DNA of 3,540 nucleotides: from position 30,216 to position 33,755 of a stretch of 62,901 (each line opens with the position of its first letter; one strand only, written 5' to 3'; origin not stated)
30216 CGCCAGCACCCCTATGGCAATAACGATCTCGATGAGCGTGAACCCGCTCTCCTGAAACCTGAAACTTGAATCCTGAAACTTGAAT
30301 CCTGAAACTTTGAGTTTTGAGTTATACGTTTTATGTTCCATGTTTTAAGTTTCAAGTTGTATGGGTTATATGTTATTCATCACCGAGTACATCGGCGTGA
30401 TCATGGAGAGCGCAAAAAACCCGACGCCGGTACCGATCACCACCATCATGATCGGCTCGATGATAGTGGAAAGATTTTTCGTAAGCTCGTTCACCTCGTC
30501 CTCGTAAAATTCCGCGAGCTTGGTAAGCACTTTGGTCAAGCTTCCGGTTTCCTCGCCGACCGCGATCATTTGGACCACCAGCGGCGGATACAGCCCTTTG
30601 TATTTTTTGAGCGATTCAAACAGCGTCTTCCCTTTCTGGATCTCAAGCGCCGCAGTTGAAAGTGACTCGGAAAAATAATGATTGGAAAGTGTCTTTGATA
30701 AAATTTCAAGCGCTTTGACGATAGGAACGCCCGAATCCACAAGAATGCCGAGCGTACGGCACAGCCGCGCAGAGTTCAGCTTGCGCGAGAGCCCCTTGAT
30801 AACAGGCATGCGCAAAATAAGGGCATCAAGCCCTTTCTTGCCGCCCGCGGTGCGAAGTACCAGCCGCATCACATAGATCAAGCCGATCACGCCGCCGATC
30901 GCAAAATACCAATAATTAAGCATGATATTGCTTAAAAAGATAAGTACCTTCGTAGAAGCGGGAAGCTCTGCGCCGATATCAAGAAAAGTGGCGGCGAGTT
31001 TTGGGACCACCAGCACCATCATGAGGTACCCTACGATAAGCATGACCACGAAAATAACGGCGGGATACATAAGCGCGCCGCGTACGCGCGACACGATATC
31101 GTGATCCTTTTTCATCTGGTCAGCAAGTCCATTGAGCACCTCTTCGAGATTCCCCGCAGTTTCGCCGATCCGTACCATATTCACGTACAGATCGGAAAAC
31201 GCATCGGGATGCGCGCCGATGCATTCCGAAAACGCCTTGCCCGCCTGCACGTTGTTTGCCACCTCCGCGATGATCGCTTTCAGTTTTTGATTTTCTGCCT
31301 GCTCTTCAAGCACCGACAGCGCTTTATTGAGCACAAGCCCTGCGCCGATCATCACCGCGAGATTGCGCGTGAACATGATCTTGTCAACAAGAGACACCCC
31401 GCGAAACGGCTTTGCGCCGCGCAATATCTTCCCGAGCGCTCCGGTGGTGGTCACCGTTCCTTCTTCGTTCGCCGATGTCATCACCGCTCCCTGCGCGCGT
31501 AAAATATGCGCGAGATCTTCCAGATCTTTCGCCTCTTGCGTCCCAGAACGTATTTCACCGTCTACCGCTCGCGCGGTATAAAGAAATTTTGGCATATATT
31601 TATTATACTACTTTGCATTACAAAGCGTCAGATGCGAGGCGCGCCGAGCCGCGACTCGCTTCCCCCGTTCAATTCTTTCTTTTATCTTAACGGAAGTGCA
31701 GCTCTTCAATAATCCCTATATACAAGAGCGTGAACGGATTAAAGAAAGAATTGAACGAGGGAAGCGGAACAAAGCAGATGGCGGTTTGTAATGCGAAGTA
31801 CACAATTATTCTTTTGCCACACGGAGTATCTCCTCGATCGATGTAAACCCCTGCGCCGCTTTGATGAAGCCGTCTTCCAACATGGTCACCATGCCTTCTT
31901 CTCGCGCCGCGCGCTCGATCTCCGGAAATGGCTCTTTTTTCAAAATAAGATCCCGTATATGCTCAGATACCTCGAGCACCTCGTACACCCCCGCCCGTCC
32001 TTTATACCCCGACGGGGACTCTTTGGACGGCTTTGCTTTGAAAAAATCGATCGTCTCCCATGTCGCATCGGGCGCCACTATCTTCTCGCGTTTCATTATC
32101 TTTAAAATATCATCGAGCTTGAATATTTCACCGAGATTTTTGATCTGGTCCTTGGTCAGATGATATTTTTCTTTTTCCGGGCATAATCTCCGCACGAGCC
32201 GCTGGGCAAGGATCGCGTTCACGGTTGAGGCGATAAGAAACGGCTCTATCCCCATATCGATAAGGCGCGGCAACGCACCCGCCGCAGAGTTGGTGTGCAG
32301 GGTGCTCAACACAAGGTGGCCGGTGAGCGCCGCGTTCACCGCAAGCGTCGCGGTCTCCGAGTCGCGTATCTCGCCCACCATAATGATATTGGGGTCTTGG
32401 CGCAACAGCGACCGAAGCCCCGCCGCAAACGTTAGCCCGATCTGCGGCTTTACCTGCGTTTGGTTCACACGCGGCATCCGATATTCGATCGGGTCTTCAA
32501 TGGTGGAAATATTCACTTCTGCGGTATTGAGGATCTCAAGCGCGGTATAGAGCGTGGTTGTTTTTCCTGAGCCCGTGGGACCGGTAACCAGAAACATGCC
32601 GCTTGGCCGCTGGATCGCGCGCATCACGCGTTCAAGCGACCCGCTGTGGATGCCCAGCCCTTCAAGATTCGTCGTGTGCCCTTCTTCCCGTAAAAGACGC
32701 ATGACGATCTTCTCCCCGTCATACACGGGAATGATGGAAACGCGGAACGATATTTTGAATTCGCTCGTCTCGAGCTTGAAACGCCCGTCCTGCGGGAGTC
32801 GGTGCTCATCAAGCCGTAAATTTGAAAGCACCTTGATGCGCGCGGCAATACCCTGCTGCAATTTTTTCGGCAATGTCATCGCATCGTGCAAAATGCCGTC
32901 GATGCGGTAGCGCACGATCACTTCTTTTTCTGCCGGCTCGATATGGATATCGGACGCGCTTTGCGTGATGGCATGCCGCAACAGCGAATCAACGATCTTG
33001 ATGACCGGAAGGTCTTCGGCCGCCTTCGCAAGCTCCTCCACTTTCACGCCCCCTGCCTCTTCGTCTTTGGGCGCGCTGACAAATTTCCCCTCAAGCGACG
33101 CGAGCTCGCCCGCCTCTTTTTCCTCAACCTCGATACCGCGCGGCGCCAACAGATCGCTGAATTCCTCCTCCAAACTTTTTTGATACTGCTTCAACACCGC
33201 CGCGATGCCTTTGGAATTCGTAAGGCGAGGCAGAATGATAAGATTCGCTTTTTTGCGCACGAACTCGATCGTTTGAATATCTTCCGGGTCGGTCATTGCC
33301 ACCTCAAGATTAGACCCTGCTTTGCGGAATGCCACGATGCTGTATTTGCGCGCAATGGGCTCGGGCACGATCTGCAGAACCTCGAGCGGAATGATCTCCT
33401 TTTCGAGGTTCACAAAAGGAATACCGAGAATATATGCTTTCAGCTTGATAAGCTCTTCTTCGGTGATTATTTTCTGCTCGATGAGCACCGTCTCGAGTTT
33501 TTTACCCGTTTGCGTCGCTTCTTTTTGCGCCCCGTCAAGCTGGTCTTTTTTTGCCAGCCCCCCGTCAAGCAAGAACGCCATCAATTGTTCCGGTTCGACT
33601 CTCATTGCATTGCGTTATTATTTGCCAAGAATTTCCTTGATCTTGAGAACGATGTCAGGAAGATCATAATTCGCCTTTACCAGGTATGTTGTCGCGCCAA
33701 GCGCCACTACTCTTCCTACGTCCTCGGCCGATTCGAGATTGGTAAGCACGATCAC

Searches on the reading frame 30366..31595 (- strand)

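Call 87: search_protein_families(library=pfam, max_evalue=0.0001, proteins=[window:30366-31595:-])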
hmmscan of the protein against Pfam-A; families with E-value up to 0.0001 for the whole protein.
window:30366-31595:- (409 aa): 1 family
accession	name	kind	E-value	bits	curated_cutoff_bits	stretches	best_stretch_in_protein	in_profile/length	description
PF00482.28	T2SSF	-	3e-63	211.8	25.2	2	279-401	2-125/125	Type II secretion system (T2SS), protein F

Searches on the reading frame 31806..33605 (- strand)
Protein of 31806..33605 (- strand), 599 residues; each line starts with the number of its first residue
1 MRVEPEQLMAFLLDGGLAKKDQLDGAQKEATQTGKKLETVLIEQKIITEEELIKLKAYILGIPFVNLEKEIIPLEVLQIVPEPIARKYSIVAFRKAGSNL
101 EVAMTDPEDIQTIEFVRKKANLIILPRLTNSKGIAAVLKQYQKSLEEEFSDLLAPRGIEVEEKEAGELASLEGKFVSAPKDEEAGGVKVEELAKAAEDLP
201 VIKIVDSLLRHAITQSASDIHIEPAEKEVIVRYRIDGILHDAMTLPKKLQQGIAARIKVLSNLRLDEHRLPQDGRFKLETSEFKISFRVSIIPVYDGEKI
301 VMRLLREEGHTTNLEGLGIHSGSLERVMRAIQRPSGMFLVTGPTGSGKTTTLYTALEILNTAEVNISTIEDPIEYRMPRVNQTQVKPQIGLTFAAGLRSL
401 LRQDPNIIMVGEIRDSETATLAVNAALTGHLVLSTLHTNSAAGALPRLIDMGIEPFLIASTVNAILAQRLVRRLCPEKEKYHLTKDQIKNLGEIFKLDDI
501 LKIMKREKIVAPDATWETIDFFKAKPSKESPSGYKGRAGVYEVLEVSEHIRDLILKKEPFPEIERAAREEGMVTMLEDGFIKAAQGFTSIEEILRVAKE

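Call 87: search_protein_families(library=pfam, max_evalue=0.0001, proteins=[window:31806-33605:-])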
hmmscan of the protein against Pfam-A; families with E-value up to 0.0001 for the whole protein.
window:31806-33605:- (599 aa): 2 families
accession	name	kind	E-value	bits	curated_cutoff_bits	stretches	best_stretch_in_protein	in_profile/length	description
PF00437.27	T2SSE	-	1.7e-127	425.5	24.9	1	195-595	2-370/370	Type II/IV secretion system protein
PF05157.20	MshEN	-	4.3e-12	46.3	23.1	1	60-146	1-88/90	MshEN domain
